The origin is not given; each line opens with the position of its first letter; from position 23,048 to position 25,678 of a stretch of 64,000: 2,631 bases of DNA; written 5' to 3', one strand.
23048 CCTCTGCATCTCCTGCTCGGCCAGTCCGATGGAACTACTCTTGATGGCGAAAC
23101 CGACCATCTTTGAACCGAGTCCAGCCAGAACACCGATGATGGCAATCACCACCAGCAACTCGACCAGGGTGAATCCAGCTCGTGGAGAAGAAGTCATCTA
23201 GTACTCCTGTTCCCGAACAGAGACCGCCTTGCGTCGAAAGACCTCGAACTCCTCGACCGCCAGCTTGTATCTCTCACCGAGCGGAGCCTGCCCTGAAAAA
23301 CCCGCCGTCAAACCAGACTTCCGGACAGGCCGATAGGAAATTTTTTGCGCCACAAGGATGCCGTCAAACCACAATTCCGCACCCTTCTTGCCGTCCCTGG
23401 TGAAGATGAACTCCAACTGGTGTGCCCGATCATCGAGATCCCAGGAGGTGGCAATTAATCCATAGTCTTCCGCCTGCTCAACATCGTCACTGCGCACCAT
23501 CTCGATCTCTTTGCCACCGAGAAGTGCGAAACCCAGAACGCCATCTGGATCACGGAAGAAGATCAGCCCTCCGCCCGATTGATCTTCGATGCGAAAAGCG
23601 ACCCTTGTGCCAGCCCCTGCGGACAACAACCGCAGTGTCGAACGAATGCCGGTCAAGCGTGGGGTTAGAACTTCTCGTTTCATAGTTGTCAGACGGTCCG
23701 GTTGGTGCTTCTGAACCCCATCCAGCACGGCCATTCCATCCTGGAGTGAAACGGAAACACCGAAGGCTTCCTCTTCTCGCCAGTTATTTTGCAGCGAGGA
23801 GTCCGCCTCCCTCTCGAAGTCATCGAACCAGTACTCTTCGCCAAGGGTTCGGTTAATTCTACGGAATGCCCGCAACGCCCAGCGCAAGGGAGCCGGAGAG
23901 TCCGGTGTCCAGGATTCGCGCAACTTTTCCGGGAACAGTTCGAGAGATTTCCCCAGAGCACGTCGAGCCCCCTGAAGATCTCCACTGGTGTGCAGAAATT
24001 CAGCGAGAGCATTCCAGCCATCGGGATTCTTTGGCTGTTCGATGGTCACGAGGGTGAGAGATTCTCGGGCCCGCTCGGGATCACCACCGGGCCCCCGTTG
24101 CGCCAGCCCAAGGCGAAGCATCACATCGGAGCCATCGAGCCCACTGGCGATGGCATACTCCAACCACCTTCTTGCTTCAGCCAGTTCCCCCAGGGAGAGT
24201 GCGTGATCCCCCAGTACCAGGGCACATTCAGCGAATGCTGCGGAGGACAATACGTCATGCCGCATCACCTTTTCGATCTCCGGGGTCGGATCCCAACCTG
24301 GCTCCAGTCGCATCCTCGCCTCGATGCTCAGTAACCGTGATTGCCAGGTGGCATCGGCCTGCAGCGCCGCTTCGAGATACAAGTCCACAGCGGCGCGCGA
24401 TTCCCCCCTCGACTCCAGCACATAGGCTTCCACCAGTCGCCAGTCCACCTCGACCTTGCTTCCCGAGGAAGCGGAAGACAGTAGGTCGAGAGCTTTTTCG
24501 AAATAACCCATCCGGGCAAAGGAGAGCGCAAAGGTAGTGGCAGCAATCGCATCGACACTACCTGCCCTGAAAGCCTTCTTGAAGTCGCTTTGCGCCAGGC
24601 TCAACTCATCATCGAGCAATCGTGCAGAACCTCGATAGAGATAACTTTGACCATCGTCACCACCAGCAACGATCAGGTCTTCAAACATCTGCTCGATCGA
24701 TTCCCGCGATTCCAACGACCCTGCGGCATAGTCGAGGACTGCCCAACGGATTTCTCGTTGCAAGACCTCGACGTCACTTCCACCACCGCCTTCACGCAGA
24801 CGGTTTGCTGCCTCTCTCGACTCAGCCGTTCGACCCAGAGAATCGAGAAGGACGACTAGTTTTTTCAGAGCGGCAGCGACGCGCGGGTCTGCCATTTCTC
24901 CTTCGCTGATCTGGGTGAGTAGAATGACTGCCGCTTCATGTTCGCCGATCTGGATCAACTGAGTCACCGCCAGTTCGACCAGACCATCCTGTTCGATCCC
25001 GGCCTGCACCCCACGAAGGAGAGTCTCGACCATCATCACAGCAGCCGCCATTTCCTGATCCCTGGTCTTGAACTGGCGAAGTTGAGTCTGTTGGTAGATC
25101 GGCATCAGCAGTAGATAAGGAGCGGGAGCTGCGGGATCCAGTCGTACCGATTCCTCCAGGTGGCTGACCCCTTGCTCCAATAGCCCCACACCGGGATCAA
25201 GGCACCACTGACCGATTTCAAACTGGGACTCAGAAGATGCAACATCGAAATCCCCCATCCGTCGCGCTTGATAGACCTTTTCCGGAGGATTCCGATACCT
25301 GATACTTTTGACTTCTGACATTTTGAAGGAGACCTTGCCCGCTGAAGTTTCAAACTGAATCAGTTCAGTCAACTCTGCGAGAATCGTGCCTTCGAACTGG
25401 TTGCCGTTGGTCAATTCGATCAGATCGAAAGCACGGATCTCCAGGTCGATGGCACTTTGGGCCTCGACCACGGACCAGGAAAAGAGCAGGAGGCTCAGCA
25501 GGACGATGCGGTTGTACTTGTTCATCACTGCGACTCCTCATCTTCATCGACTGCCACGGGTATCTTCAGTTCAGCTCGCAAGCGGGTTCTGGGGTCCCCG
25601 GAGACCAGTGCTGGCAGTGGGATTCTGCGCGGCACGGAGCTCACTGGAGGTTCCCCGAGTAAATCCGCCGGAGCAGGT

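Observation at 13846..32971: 19-kb single-strand operon encoding a T2SS/T4P-like pseudopilus with FHA/sigma-54 regulatory front end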

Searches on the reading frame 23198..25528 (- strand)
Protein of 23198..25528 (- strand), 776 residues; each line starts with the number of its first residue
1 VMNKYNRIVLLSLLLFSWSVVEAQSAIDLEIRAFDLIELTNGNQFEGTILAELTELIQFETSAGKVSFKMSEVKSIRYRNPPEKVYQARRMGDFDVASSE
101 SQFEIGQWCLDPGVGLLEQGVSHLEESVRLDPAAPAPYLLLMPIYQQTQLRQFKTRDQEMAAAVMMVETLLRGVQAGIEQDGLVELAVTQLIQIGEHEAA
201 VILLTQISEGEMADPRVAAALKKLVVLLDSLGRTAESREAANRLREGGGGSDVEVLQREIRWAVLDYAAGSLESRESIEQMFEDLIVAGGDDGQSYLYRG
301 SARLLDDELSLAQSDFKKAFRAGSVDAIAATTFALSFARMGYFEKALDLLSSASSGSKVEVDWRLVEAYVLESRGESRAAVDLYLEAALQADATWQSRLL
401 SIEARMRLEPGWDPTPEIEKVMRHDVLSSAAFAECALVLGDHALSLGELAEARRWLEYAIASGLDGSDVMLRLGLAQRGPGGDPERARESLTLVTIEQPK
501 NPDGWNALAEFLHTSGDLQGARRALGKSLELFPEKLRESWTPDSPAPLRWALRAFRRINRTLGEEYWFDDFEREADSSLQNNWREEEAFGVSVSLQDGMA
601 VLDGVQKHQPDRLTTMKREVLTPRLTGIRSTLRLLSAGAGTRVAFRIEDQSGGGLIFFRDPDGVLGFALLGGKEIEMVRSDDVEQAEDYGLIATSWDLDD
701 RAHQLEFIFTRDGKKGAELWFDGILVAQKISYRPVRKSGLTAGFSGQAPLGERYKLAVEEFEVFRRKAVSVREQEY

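Call 4: search_protein_families(library=pfam, proteins=[window:23198-25528:-], max_evalue=0.1)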
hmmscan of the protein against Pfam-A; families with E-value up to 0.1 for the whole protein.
window:23198-25528:- (776 aa): 9 families
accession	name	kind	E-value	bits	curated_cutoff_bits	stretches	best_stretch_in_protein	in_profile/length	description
PF13432.12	TPR_16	-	2e-10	41.3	32.7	1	482-530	11-59/65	Tetratricopeptide repeat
PF14559.12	TPR_19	-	1.2e-07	32.3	25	1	482-530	5-53/68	Tetratricopeptide repeat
PF13428.12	TPR_14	-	3.4e-07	30.7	23.5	1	502-534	1-33/44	Tetratricopeptide repeat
PF07719.23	TPR_2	-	8.4e-06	26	27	1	502-534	1-33/34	Tetratricopeptide repeat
PF13174.12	TPR_6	-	0.00038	21.4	26.3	0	468-494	1-26/33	Tetratricopeptide repeat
PF13424.12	TPR_12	-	0.00061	20.4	30.1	0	505-535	6-35/77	Tetratricopeptide repeat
PF13431.12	TPR_17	-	0.0013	19.3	24.4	1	498-522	9-33/34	Tetratricopeptide repeat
PF13181.12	TPR_8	-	0.0035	17.8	25.7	0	504-534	3-33/34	Tetratricopeptide repeat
PF23914.1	TPR_CcmH_CycH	-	0.076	13.3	42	0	497-535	45-83/158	Cytochrome c-type biogenesis protein H TPR domain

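Call 14: search_protein_families(library=ncbifam, proteins=[window:23198-25528:-], max_evalue=0.1)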
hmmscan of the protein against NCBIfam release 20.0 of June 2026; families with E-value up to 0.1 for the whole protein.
window:23198-25528:- (776 aa): 6 families
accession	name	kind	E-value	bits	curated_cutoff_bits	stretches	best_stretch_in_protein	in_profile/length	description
TIGR02917.1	PEP_TPR_lipo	equivalog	2.5e-09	35.6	312.2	2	422-535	114-226/899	XrtA/PEP-CTERM system TPR-repeat protein PrsT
NF040959.1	MamA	equivalog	0.00031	20.3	200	0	305-392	83-169/204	magnetosome protein MamA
NF033920.0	C39_PA2778_fam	equivalog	0.004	16.6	150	0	481-531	203-253/255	PA2778 family cysteine peptidase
NF047371.1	FlcA_CTERM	equivalog_domain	0.0058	15.1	300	0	439-533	444-538/646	periplasmic flagellar collar protein FlcA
TIGR02521.1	type_IV_pilW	equivalog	0.0096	15.5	154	0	482-534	45-97/234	type IV pilus biogenesis/stability protein PilW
NF047433.1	Lepto_7_Nterm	domain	0.078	12.7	43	0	37-80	18-62/63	LA_0442/LA_0875 N-terminal domain-containing protein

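Call 95: search_protein_families(library=pfam, alignment_id=A10, max_evalue=0.05)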
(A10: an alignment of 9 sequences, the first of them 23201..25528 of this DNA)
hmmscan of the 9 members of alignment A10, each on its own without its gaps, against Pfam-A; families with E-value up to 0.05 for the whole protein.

A. member 1, window:23201-25528:- (776 aa): 8 families
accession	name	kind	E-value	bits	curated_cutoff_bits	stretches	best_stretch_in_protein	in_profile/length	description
PF13432.12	TPR_16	-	2e-10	41.3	32.7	1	482-530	11-59/65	Tetratricopeptide repeat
PF14559.12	TPR_19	-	1.2e-07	32.3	25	1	482-530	5-53/68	Tetratricopeptide repeat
PF13428.12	TPR_14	-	3.4e-07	30.7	23.5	0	502-534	1-33/44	Tetratricopeptide repeat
PF07719.23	TPR_2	-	8.4e-06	26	27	1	502-534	1-33/34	Tetratricopeptide repeat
PF13174.12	TPR_6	-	0.00038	21.4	26.3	0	468-494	1-26/33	Tetratricopeptide repeat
PF13424.12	TPR_12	-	0.00061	20.4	30.1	0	505-535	6-35/77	Tetratricopeptide repeat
PF13431.12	TPR_17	-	0.0013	19.3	24.4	1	498-522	9-33/34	Tetratricopeptide repeat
PF13181.12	TPR_8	-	0.0035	17.8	25.7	0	504-534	3-33/34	Tetratricopeptide repeat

B. families by the number of members that match (of 9 scanned): 34 families (the first 25 are shown)
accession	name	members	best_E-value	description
PF13432.12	TPR_16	7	9.2e-19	Tetratricopeptide repeat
PF14559.12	TPR_19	7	1.6e-18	Tetratricopeptide repeat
PF07719.23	TPR_2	7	7.5e-17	Tetratricopeptide repeat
PF13428.12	TPR_14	7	3e-13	Tetratricopeptide repeat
PF13431.12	TPR_17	7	4.1e-10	Tetratricopeptide repeat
PF23914.1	TPR_CcmH_CycH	6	4.5e-12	Cytochrome c-type biogenesis protein H TPR domain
PF12895.13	ANAPC3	6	6e-07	Anaphase-promoting complex, cyclosome, subunit 3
PF13424.12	TPR_12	5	2.4e-14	Tetratricopeptide repeat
PF13181.12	TPR_8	5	4e-14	Tetratricopeptide repeat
PF13414.12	TPR_11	5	4.3e-12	TPR repeat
PF00515.34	TPR_1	4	7.3e-11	Tetratricopeptide repeat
PF13174.12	TPR_6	4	4.4e-10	Tetratricopeptide repeat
PF07721.20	TPR_4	3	7.7e-05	Tetratricopeptide repeat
PF13371.12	TPR_9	3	0.00023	Tetratricopeptide repeat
PF20308.4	TPR-S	3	0.00027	Tetratricopeptide Repeats-Sensor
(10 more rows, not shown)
